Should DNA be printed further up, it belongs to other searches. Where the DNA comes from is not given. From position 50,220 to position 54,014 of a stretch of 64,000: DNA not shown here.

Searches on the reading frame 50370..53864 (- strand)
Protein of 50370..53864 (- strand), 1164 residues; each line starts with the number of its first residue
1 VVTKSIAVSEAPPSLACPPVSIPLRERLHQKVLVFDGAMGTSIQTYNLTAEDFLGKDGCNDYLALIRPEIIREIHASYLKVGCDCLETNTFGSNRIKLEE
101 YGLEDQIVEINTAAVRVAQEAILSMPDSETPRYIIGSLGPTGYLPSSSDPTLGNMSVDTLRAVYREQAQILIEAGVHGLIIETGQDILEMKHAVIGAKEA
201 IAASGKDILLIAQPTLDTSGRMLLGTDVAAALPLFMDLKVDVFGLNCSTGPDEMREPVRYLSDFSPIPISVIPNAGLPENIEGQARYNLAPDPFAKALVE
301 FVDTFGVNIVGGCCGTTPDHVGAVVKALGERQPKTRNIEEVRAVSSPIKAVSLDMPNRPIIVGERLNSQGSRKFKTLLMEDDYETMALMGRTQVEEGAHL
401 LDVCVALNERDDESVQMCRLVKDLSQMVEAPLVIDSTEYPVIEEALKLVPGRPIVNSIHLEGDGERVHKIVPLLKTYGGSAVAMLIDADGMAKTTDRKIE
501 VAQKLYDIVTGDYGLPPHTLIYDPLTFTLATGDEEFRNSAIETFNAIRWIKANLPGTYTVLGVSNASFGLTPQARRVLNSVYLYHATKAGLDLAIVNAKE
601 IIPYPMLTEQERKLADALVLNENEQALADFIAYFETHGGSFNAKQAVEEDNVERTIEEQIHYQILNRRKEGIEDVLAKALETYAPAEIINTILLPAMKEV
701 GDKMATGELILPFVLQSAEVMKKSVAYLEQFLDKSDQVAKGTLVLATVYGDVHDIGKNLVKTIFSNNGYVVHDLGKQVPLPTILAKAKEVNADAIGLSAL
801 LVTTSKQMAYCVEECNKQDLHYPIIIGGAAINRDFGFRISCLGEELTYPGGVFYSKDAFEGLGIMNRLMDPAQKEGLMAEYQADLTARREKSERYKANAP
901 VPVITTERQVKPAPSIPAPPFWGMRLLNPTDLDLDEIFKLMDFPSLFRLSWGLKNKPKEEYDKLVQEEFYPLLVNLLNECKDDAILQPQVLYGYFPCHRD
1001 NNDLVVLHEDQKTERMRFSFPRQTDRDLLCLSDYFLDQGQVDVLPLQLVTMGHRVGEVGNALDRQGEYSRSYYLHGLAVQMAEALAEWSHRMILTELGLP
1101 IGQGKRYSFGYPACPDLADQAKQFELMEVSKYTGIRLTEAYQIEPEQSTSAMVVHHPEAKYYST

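Call 13: search_protein_families(library=pfam, proteins=[window:50370-53864:-], max_evalue=0.001)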
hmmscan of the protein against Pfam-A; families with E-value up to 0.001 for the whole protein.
window:50370-53864:- (1164 aa): 5 families
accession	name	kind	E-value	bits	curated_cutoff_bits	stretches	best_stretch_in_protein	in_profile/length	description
PF02574.22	S-methyl_trans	-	1.4e-76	258.5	22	1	33-328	1-283/283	Homocysteine S-methyltransferase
PF00809.28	Pterin_bind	-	1e-34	120.7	25.5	1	363-597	1-244/244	Pterin binding enzyme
PF02965.22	Met_synt_B12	-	3.6e-32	112.3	25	1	933-1163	1-256/273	Vitamin B12 dependent methionine synthase, activation domain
PF02607.22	B12-binding_2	-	6.2e-19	68.4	23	1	657-729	2-74/74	B12 binding domain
PF02310.24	B12-binding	-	1.4e-18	67.3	32.1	1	742-830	2-90/121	B12 binding domain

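Call 22: find_related_loci(query=window:50370-53864:-, collection=genome_contigs, flank=10000)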
Query window:50370-53864:- (1164 aa) in genome_contigs; peptide patterns used: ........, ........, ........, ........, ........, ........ (x = any residue, [..] = any of these).
120 stretches matched a pattern; 5 encode a relative of the query (tblastn E <= 1e-3); 5 distinct loci.
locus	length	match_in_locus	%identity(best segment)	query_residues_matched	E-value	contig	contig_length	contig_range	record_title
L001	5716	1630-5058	80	24-1163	0e+0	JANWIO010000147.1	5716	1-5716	MAG: Vampirovibrionales bacterium isolate CRAIB_MAG43 c_000000107246, whole genome shotgun sequence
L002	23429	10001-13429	77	24-1163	0e+0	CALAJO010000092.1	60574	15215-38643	MAG: uncultured cyanobacterium isolate N1_Bin_METABAT__280_1 genome assembly, contig: c_000003320526, whole genome shotg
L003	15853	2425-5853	69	24-1163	0e+0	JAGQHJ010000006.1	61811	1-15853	MAG: Cyanobacteria bacterium HKST-UBA04 NODE_7_length_61811_cov_4.079276, whole genome shotgun sequence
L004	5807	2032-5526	49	22-1163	0e+0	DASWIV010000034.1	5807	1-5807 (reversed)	MAG TPA_asm: bacterium isolate SMAG_U2878 k141_2261732, whole genome shotgun sequence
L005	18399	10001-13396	48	30-1163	0e+0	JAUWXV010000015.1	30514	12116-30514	MAG: bacterium isolate CSMAG_2693 CSMAG_2693_k141_2432804_length_30514_cov_7.0000, whole genome shotgun sequence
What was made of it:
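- The host is only a relative of Vampirovibrio (MetH 80% identical to the closest genome found, a Vampirovibrionales MAG), and its lifestyle is unknown (call 22).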

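Call 57: find_related_loci(query=L002:5229-5960:+, collection=metagenome_contigs, flank=6000)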
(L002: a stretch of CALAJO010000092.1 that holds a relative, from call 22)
Query L002:5229-5960:+ (244 aa) in metagenome_contigs; peptide patterns used: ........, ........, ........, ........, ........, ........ (x = any residue, [..] = any of these).
103 stretches matched a pattern, but none encodes a relative of the query by tblastn (E <= 1e-3).

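Call 59: search_protein_families(library=pfam, proteins=[L002:5229-5960:+], max_evalue=10)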
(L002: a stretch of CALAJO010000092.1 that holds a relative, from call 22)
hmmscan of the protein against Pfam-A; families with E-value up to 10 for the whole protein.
L002:5229-5960:+ (244 aa): 5 families
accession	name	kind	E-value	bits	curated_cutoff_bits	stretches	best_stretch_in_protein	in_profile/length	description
PF00036.39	EF-hand_1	-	2.6e-05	23.9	25.4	1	72-85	9-22/29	EF hand domain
PF13202.12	EF-hand_5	-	0.0028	17.5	25.9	1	152-161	11-20/25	EF hand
PF13405.12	EF-hand_6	-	0.0046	17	25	0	72-86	9-23/30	EF-hand domain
PF00404.24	Dockerin_1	-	0.09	13.4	22.9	1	152-203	5-45/57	Dockerin type I domain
PF13499.12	EF-hand_7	-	0.18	12.6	30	0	72-84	49-61/67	EF-hand domain pair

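Call 70: search_protein_families(library=ncbifam, proteins=[L002:5229-5960:+], max_evalue=0.1)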
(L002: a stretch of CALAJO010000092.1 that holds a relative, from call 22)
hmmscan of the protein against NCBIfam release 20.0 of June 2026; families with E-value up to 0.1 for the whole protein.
L002:5229-5960:+ (244 aa): 0 families
